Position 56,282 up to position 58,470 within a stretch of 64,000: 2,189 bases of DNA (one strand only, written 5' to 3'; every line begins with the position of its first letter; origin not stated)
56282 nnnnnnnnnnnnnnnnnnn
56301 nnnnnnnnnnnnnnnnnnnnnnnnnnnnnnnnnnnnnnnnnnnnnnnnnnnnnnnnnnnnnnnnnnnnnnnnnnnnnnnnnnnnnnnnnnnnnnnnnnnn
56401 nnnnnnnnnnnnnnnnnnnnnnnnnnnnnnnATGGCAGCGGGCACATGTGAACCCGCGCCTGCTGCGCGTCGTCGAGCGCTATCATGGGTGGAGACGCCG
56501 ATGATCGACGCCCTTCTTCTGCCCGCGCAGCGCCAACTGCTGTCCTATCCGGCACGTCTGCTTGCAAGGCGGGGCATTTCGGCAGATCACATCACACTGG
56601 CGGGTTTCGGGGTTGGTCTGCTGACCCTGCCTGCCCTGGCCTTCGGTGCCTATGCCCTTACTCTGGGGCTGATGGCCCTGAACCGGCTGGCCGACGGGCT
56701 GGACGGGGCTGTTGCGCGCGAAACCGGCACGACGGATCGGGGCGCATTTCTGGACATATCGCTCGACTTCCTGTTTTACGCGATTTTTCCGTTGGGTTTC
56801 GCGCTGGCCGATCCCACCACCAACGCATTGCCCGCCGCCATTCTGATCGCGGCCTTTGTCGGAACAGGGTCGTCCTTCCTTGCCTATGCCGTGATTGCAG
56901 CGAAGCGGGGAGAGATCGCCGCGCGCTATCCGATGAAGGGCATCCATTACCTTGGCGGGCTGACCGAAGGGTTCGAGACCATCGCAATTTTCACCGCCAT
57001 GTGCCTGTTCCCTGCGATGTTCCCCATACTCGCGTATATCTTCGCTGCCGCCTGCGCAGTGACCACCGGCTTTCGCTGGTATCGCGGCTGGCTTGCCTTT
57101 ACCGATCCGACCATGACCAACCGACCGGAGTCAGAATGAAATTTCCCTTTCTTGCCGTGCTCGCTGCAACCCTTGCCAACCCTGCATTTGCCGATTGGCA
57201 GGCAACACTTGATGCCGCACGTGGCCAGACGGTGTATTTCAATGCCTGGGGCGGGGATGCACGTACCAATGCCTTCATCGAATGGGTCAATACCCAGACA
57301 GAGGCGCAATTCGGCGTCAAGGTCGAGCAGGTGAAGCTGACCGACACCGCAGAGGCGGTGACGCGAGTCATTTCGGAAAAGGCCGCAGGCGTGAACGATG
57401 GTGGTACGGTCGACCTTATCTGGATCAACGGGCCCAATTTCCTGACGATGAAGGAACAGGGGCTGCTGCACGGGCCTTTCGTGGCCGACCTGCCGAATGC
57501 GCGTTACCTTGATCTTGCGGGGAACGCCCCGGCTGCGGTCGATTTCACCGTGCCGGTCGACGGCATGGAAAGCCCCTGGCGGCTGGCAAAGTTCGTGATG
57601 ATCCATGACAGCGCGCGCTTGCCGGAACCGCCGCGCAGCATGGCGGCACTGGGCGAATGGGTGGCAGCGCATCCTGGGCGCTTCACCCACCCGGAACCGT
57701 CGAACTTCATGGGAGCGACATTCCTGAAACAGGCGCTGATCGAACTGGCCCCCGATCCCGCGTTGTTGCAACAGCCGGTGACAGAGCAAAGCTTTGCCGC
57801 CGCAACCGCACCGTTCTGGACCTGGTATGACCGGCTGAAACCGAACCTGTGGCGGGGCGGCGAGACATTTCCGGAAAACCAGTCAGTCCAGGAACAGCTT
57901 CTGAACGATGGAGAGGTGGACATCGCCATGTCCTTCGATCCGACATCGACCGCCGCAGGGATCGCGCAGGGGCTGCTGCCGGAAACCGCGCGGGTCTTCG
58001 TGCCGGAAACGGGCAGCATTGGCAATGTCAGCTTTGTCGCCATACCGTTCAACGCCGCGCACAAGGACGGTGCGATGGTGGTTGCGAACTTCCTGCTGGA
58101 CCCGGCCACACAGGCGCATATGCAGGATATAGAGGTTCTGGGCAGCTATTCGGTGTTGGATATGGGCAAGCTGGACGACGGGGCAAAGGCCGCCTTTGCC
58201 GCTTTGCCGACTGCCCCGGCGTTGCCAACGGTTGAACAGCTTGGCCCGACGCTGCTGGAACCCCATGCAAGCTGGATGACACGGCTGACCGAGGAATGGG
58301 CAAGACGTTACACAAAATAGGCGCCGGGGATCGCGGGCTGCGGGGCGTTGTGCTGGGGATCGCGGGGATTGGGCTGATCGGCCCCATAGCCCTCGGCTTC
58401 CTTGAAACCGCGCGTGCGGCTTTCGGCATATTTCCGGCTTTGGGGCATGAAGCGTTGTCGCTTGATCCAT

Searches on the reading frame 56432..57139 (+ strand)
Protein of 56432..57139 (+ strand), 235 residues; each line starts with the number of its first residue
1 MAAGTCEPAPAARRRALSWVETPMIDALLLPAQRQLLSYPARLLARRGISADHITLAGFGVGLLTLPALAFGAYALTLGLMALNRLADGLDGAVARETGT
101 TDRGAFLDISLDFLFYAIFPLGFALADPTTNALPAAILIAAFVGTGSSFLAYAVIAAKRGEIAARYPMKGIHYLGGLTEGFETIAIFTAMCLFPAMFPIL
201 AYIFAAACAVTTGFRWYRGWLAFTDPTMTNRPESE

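Call 48: search_protein_families(library=pfam, proteins=[window:56432-57139:+], max_evalue=0.001)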
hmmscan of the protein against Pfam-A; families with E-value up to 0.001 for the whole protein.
window:56432-57139:+ (235 aa): 1 family
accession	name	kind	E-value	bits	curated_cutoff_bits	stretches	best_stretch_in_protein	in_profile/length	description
PF01066.26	CDP-OH_P_transf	-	5.8e-07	30.5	22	1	54-210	7-149/152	CDP-alcohol phosphatidyltransferase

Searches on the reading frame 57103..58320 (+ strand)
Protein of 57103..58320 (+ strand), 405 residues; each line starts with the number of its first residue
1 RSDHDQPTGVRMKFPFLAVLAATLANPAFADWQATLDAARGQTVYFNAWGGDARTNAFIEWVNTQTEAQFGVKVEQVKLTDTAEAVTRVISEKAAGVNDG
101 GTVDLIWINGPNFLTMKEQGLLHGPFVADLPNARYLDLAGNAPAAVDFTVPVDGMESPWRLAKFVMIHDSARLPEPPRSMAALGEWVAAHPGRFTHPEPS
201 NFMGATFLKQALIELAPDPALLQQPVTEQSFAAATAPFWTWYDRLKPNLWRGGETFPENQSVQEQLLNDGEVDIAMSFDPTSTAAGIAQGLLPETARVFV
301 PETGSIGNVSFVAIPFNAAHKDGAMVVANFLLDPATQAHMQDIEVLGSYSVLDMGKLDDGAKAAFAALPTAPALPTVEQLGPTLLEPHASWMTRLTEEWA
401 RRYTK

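Call 48: search_protein_families(library=pfam, proteins=[window:57103-58320:+], max_evalue=0.001)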
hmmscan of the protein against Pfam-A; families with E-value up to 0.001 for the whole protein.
window:57103-58320:+ (405 aa): 1 family
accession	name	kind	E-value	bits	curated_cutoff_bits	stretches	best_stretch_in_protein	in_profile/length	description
PF13416.11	SBP_bac_8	-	1.5e-19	71.3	27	1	66-340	7-252/279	Bacterial extracellular solute-binding protein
